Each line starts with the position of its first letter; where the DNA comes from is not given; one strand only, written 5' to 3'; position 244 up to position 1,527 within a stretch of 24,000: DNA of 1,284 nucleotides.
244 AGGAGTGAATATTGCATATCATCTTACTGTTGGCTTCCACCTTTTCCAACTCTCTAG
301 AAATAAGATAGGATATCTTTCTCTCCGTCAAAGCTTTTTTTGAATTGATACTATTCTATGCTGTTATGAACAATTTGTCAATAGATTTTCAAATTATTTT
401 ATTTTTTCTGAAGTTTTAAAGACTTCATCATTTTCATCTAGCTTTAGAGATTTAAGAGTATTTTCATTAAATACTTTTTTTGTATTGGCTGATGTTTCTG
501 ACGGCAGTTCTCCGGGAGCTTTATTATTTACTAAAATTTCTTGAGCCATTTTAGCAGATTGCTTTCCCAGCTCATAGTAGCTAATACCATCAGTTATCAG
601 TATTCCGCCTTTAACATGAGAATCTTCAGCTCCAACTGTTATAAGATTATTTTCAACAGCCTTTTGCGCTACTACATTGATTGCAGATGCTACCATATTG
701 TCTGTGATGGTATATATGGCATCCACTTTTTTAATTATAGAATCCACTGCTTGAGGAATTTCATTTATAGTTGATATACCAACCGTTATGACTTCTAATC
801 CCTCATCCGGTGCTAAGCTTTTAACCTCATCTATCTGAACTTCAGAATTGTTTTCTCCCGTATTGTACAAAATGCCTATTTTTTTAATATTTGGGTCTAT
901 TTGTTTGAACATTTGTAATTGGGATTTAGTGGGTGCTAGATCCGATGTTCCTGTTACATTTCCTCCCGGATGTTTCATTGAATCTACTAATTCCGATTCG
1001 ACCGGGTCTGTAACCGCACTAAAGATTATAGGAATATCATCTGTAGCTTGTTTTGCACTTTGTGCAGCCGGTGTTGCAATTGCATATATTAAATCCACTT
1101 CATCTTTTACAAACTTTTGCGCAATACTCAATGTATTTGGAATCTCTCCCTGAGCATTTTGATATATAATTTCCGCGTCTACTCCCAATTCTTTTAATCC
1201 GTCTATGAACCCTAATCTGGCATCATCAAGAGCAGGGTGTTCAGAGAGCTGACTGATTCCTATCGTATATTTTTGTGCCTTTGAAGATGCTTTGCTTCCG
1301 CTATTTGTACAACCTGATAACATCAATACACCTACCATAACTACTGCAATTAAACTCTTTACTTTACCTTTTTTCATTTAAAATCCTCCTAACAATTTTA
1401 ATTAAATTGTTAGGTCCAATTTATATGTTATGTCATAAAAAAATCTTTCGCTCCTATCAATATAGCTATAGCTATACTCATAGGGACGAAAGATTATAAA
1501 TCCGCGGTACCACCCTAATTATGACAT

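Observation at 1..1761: Twin T-box leaders, identical for 250 nt and diverging exactly at the specifier codon (UUC versus UAC)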

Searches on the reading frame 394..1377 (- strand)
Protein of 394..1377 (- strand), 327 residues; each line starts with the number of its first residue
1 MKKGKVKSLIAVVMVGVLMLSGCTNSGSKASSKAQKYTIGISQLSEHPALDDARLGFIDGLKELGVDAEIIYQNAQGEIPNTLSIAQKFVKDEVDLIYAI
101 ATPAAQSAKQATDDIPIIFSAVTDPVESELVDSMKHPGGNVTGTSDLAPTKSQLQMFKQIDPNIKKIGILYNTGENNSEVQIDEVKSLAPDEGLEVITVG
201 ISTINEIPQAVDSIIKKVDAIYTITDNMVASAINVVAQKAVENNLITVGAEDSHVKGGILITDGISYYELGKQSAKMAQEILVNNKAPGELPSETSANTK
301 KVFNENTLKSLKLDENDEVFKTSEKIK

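Call 7: find_encoding_contigs(protein=window:394-1377:-, flank=10000, max_places=6)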
Protein window:394-1377:- (327 aa): 21 contigs read that carry it; 6 places shown.
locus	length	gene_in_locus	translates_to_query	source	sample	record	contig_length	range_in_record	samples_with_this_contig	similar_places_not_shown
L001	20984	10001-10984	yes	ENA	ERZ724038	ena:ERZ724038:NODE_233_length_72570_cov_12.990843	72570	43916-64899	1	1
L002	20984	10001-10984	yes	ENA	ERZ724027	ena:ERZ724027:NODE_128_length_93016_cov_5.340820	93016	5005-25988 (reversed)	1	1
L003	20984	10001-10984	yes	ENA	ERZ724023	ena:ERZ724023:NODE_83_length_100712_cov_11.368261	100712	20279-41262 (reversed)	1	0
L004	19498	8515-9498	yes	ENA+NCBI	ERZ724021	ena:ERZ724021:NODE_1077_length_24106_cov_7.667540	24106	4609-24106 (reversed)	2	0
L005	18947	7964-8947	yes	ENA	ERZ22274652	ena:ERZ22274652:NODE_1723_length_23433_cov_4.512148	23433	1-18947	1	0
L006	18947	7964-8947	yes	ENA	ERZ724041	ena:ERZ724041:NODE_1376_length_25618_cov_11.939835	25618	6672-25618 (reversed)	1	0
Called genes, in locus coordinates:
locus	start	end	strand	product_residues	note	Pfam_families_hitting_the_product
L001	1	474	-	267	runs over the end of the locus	PF01209:Ubie_methyltran, PF05175:MTS (weak), PF03848:TehB, PF13489:Methyltransf_23, PF13847:Methyltransf_31, PF08241:Methyltransf_11, PF08242:Methyltransf_12, PF13649:Methyltransf_25, +1 more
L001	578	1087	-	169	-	PF00583:Acetyltransf_1, PF13673:Acetyltransf_10 (weak), PF13508:Acetyltransf_7 (weak), PF08445:FR47 (weak)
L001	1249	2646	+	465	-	PF13739:PdaC, PF11738:DUF3298, PF07833:Cu_amine_oxidN1 (faint)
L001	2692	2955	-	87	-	PF09413:DUF2007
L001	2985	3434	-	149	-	PF00578:AhpC-TSA, PF08534:Redoxin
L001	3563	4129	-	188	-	-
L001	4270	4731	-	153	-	PF00583:Acetyltransf_1, PF13673:Acetyltransf_10, PF13508:Acetyltransf_7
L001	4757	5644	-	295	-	PF16138:DUF4846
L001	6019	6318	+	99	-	-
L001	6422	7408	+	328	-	-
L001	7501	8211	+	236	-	PF02463:SMC_N (faint), PF00005:ABC_tran, PF13304:AAA_21 (weak)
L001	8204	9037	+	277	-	PF01032:FecCD (weak), PF00950:ABC-3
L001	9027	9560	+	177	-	PF21537:DUF1980_C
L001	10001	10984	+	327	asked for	PF04392:ABC_sub_bind, PF13407:Peripla_BP_4 (weak)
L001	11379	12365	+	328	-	PF04392:ABC_sub_bind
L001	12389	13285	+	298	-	PF02653:BPD_transp_2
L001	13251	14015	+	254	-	PF09818:ABC_ATPase (faint), PF13476:AAA_23, PF02463:SMC_N, PF00005:ABC_tran, PF13304:AAA_21 (faint)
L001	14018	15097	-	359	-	PF02089:Palm_thioest, PF07819:PGAP1 (weak), PF02450:LCAT, PF00561:Abhydrolase_1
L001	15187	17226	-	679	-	PF17391:Urocanase_N, PF01175:Urocanase, PF17392:Urocanase_C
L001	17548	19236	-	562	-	PF00989:PAS (faint), PF08448:PAS_4 (faint), PF13426:PAS_9, PF00158:Sigma54_activat, PF01078:Mg_chelatase (faint), PF14532:Sigma54_activ_2, PF25601:AAA_lid_14, PF02954:HTH_8, +1 more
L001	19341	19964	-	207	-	PF13346:ABC2_membrane_5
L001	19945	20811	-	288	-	PF00005:ABC_tran, PF13304:AAA_21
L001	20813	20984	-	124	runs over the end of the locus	PF00392:GntR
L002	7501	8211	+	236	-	PF02463:SMC_N (faint), PF00005:ABC_tran, PF13304:AAA_21 (weak)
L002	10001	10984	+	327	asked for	PF04392:ABC_sub_bind, PF13407:Peripla_BP_4 (weak)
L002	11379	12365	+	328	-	PF04392:ABC_sub_bind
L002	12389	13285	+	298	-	PF02653:BPD_transp_2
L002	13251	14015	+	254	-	PF09818:ABC_ATPase (faint), PF13476:AAA_23, PF02463:SMC_N, PF00005:ABC_tran, PF13304:AAA_21 (faint)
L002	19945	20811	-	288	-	PF00005:ABC_tran, PF13304:AAA_21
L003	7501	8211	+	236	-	PF02463:SMC_N (faint), PF00005:ABC_tran, PF13304:AAA_21 (weak)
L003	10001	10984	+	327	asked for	PF04392:ABC_sub_bind, PF13407:Peripla_BP_4 (weak)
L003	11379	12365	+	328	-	PF04392:ABC_sub_bind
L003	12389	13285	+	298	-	PF02653:BPD_transp_2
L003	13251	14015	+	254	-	PF09818:ABC_ATPase (faint), PF13476:AAA_23, PF02463:SMC_N, PF00005:ABC_tran, PF13304:AAA_21 (faint)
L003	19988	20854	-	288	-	PF00005:ABC_tran, PF13304:AAA_21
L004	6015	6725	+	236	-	PF02463:SMC_N (faint), PF00005:ABC_tran, PF13304:AAA_21 (weak)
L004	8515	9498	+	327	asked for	PF04392:ABC_sub_bind, PF13407:Peripla_BP_4 (weak)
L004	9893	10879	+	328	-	PF04392:ABC_sub_bind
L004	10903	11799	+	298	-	PF02653:BPD_transp_2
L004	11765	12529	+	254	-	PF09818:ABC_ATPase (faint), PF13476:AAA_23, PF02463:SMC_N, PF00005:ABC_tran, PF13304:AAA_21 (faint)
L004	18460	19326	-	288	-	PF00005:ABC_tran, PF13304:AAA_21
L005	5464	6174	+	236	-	PF02463:SMC_N (faint), PF00005:ABC_tran, PF13304:AAA_21 (weak)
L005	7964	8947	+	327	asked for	PF04392:ABC_sub_bind, PF13407:Peripla_BP_4 (weak)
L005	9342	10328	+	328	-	PF04392:ABC_sub_bind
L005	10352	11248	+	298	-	PF02653:BPD_transp_2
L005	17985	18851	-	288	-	PF00005:ABC_tran, PF13304:AAA_21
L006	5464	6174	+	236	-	PF02463:SMC_N (faint), PF00005:ABC_tran, PF13304:AAA_21 (weak)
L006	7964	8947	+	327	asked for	PF04392:ABC_sub_bind, PF13407:Peripla_BP_4 (weak)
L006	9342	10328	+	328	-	PF04392:ABC_sub_bind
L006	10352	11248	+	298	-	PF02653:BPD_transp_2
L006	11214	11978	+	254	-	PF09818:ABC_ATPase (faint), PF13476:AAA_23, PF02463:SMC_N, PF00005:ABC_tran, PF13304:AAA_21 (faint)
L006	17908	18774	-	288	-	PF00005:ABC_tran, PF13304:AAA_21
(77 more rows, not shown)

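Call 14: search_solved_structures(query=L001:10001-10984:+, max_evalue=0.001, show_alignments=3)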
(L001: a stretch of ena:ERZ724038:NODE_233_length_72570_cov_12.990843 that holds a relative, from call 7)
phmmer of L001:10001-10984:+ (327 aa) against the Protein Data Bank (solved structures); distinct sequences matched with E-value up to 0.001: 3.
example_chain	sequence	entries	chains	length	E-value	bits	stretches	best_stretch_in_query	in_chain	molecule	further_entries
6hni_A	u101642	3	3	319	1.5e-68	234.5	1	25-315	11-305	ABC-type transport system, sugar-family extracellular solute-binding protein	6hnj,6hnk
3lkv_A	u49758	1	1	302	3.1e-52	181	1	36-313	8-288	uncharacterized CONSERVED DOMAIN PROTEIN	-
3lft_A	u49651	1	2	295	4.6e-46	160.7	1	38-321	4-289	uncharacterized protein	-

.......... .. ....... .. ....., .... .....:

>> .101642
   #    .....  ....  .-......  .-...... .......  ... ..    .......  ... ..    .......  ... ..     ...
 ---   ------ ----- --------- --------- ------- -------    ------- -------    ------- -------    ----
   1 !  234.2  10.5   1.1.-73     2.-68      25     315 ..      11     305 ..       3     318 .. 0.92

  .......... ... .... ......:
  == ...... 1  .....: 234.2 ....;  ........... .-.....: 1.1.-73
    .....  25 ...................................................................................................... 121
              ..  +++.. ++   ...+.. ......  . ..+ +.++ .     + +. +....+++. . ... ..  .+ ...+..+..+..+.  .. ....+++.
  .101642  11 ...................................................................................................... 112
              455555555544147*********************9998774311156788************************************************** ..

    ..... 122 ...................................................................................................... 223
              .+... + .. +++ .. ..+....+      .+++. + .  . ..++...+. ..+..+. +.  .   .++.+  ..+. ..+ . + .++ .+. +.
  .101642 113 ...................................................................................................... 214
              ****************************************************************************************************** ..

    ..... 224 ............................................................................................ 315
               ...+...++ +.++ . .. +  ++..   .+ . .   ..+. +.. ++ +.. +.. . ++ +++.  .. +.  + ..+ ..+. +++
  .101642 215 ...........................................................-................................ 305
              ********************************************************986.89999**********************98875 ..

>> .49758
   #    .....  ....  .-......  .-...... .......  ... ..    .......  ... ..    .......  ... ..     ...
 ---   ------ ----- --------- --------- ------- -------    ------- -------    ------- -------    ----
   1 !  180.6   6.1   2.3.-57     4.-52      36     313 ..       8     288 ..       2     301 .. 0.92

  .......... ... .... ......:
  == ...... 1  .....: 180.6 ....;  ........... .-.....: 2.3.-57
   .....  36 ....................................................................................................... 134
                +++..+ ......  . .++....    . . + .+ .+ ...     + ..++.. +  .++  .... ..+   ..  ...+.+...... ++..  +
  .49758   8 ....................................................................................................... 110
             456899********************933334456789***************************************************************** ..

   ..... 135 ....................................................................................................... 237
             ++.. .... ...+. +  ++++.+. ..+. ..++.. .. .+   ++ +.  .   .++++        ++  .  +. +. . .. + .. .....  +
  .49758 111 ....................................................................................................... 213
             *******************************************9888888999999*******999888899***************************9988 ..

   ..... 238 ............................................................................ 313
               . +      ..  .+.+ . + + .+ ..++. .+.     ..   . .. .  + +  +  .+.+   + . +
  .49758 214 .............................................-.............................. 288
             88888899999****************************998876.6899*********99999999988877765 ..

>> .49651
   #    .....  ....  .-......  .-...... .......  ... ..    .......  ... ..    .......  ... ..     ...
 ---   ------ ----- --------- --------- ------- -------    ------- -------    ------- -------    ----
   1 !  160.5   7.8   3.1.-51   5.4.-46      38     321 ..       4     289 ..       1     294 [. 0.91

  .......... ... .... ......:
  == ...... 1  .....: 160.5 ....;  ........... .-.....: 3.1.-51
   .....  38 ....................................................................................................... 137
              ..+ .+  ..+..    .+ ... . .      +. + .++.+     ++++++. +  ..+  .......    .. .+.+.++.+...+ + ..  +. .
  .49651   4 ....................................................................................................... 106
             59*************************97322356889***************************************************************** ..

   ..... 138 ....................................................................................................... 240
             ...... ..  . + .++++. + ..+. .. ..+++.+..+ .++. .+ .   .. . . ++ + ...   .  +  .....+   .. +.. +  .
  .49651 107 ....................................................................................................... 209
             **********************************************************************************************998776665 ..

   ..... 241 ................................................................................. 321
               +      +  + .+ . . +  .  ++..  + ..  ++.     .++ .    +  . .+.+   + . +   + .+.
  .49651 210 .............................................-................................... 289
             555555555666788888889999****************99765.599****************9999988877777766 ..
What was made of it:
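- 394..1377 (-): SBP1: 327-aa lipoprotein substrate-binding protein (PF04392), Y-type lineage, predicted Tyr binder. Best PDB match is 6HNI, the Tyr-binding CD0873, at 1.5e-68 (call 14).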

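Call 20: find_related_loci(query=L001:11379-12365:+, collection=genome_contigs, flank=4000)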
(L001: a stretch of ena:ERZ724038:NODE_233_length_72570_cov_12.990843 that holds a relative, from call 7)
Query L001:11379-12365:+ (328 aa) in genome_contigs; peptide patterns used: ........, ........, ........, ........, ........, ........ (x = any residue, [..] = any of these).
150 stretches matched a pattern; 29 encode a relative of the query (tblastn E <= 1e-3); 28 distinct loci.
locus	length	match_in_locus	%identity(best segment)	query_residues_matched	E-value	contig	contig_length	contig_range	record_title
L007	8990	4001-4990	72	1-328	7e-161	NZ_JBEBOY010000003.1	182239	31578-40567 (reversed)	MAG: Tissierella praeacuta isolate T1.bin.44 NODE_188_length_182239_cov_31.844465, whole genome shotgun sequence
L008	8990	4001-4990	74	1-327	1e-157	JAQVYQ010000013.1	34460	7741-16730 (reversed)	MAG: Tissierellia bacterium isolate STF2_153 NODE_2629_length_34460_cov_11.905135_Sandtown_F2, whole genome shotgun sequ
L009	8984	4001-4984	71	1-327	3e-155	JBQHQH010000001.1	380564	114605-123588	Tissierellaceae bacterium HCP3S3_D8 contig00001, whole genome shotgun sequence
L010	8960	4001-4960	72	9-326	1e-154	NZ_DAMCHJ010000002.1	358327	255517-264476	MAG: Tissierella sp. isolate CTOTU49745 NODE_2_length_358327_cov_4.164219, whole genome shotgun sequence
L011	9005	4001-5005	70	1-327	2e-152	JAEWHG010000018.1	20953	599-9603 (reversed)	MAG: Bacillota bacterium isolate OH_PBlB_60 k127_769649, whole genome shotgun sequence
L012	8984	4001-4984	69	1-327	8e-149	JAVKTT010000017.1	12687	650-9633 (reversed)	MAG: Tissierellaceae bacterium isolate MG4_MAG NODE_26_length_12687_cov_10.996585, whole genome shotgun sequence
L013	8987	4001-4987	68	1-327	8e-147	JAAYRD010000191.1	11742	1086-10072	MAG: Tissierellia bacterium isolate AS23ysBPME_162 282461_AS23, whole genome shotgun sequence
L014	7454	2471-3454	69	1-327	1e-145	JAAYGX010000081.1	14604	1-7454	MAG: Tissierella sp. isolate AS09scLD_285 145921_AS09, whole genome shotgun sequence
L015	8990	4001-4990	71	1-328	1e-145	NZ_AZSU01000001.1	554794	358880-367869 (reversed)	[Clostridium] ultunense DSM 10521 scaffold_1, whole genome shotgun sequence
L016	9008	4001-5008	66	1-327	1e-144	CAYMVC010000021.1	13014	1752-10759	MAG TPA_asm: uncultured Eubacteriaceae bacterium isolate binchicken_co157_468 genome assembly, contig: NODE_11530_length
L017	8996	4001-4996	67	1-327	5e-143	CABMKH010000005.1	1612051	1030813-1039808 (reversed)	Varibaculum timonense isolate MGYG-HGUT-02421 genome assembly, contig: GUT_GENOME142688_5, whole genome shotgun sequence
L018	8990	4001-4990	68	1-328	2e-142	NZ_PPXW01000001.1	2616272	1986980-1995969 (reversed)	Clostridium sp. Cult1 NODE_1, whole genome shotgun sequence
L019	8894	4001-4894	71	31-326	7e-141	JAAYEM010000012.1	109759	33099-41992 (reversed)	MAG: Tissierellia bacterium isolate AS07pgkLD_129 16238_AS07, whole genome shotgun sequence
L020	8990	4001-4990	66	1-328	4e-140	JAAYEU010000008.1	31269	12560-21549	MAG: Tissierellia bacterium isolate AS07pgkLD_199 5920_AS07, whole genome shotgun sequence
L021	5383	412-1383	67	6-327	4e-138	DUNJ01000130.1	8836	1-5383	MAG TPA_asm: Tepidimicrobium sp. isolate AS05jafATM_55 50254_AS05, whole genome shotgun sequence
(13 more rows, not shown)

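Call 46: find_related_loci(query=L001:10001-10984:+, collection=metagenome_contigs, flank=3500)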
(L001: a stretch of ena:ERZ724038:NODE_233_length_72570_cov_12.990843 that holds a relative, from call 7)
Query L001:10001-10984:+ (327 aa) in metagenome_contigs; peptide patterns used: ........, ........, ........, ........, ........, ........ (x = any residue, [..] = any of these).
200 stretches matched a pattern; 45 encode a relative of the query (tblastn E <= 1e-3); 45 distinct loci.
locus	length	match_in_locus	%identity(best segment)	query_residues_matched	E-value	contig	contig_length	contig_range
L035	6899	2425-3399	68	1-326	6e-151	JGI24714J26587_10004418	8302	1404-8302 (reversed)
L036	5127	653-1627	68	1-326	2e-151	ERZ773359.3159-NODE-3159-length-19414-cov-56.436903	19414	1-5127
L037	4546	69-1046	68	1-326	5e-151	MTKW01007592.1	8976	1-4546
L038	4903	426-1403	68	1-326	9e-150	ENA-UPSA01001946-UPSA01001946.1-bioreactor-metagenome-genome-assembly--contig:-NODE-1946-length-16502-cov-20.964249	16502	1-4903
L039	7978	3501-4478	68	1-326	2e-147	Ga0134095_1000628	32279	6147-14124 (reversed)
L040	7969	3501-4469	69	1-321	4e-147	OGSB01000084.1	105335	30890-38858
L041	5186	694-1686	66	1-326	7e-147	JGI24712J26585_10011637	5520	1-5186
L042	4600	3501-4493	66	1-326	7e-147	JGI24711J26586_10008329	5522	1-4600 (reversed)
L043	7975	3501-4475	66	1-325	6e-145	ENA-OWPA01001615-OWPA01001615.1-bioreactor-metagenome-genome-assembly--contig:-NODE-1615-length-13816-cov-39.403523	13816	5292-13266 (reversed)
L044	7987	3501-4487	65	1-327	9e-143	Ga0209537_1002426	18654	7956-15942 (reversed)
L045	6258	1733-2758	64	1-327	3e-142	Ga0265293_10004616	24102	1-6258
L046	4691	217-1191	65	1-326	4e-142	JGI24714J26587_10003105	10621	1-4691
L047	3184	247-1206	62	1-326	1e-146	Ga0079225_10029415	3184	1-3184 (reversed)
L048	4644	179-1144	65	5-326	1e-140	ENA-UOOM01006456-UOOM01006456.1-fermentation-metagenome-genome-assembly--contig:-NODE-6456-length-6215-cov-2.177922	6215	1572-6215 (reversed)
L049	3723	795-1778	66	9-326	1e-143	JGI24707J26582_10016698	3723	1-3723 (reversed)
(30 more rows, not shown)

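Call 54: search_protein_families(library=ncbifam, proteins=[L001:10001-10984:+, L001:11379-12365:+, L001:12389-13285:+, L001:13251-14015:+])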
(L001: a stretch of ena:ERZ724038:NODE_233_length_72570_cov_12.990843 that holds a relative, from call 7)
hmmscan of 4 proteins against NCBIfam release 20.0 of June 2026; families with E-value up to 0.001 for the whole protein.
L001:10001-10984:+ (327 aa): 1 family
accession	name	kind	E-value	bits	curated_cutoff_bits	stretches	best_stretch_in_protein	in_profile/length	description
NF041285.1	ABC_SBP_TrpX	equivalog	3.1e-81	272.9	390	1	12-323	7-321/322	tryptophan ABC transporter substrate-binding protein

L001:11379-12365:+ (328 aa): 1 family
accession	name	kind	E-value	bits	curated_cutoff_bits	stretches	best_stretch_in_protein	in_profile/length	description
NF041285.1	ABC_SBP_TrpX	equivalog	4.3e-79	265.9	390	1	12-323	7-321/322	tryptophan ABC transporter substrate-binding protein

L001:12389-13285:+ (298 aa): 4 families
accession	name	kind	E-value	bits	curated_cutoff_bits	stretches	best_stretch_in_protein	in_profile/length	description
NF007067.0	PRK09512.1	equivalog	1.9e-07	30.6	398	1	6-250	47-296/321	ribose ABC transporter permease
NF011961.0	PRK15432.1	equivalog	1.7e-05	24.2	388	1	14-241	46-274/344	autoinducer 2 ABC transporter permease LsrC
NF007014.0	PRK09478.1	equivalog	0.00031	20.2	386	0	52-271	99-328/336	galactose/methyl galactoside ABC transporter permease MglC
TIGR03408.1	urea_trans_UrtC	equivalog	0.0005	19.9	296.2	1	126-200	168-244/313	urea ABC transporter permease subunit UrtC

L001:13251-14015:+ (254 aa): 194 families (the best 25 are shown)
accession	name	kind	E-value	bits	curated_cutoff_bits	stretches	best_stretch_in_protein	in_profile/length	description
TIGR02315.1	ABC_phnC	equivalog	3.4e-45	154.4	266.1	1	1-245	1-242/243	phosphonate ABC transporter ATP-binding protein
TIGR04521.1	ECF_ATPase_2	equivalog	9.2e-43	146.3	330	1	3-239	2-235/279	energy-coupling factor transporter ATPase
NF006987.0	PRK09452.1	equivalog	3.5e-41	141.1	482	1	2-248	18-246/378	spermidine/putrescine ABC transporter ATP-binding protein PotA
TIGR03265.1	PhnT2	equivalog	6.3e-41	140.8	457.7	1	2-229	5-215/353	putative 2-aminoethylphosphonate ABC transporter ATP-binding protein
TIGR03411.1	urea_trans_UrtD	equivalog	1.5e-39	136.1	304.1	1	2-238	3-231/242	urea ABC transporter ATP-binding protein UrtD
TIGR03375.1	type_I_sec_LssB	subfamily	2.6e-39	135.1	693.1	1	16-239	477-691/696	type I secretion system permease/ATPase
TIGR04520.1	ECF_ATPase_1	equivalog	7.9e-39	133.7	315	1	3-239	2-226/269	energy-coupling factor transporter ATPase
NF040840.2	tungstate_WtpC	equivalog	9.5e-39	133.6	440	1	1-236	1-218/347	tungstate ABC transporter ATP-binding protein WtpC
TIGR01188.1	drrA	subfamily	1.5e-38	132.9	312.45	1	19-232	6-207/302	daunorubicin resistance ABC transporter, ATP-binding protein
TIGR02857.1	CydD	equivalog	1.8e-38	132.8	435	1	15-221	332-528/529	thiol reductant ABC exporter subunit CydD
NF043075.1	MMSYN1_0197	equivalog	3.8e-38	131.3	550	1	1-227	2-211/341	spermidine/putrescine ABC transporter ATP-binding protein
NF010158.0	PRK13637.1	equivalog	9.7e-37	126.6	390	1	2-238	3-234/287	energy-coupling factor transporter ATPase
TIGR00972.1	3a0107s01c2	equivalog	1.4e-36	126.1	343.2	1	2-237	2-231/248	phosphate ABC transporter ATP-binding protein PstB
TIGR01187.1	potA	subfamily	6.2e-36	124.1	355.6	1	37-239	1-191/325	polyamine ABC transporter ATP-binding protein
TIGR01186.1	proV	subfamily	7.5e-36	124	326.6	1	23-228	10-209/363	betaine/proline/choline family ABC transporter ATP-binding protein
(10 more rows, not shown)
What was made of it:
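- On TrpX equivalog (NCBIfam NF041285): 272.9 and 265.9 bits (call 54).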
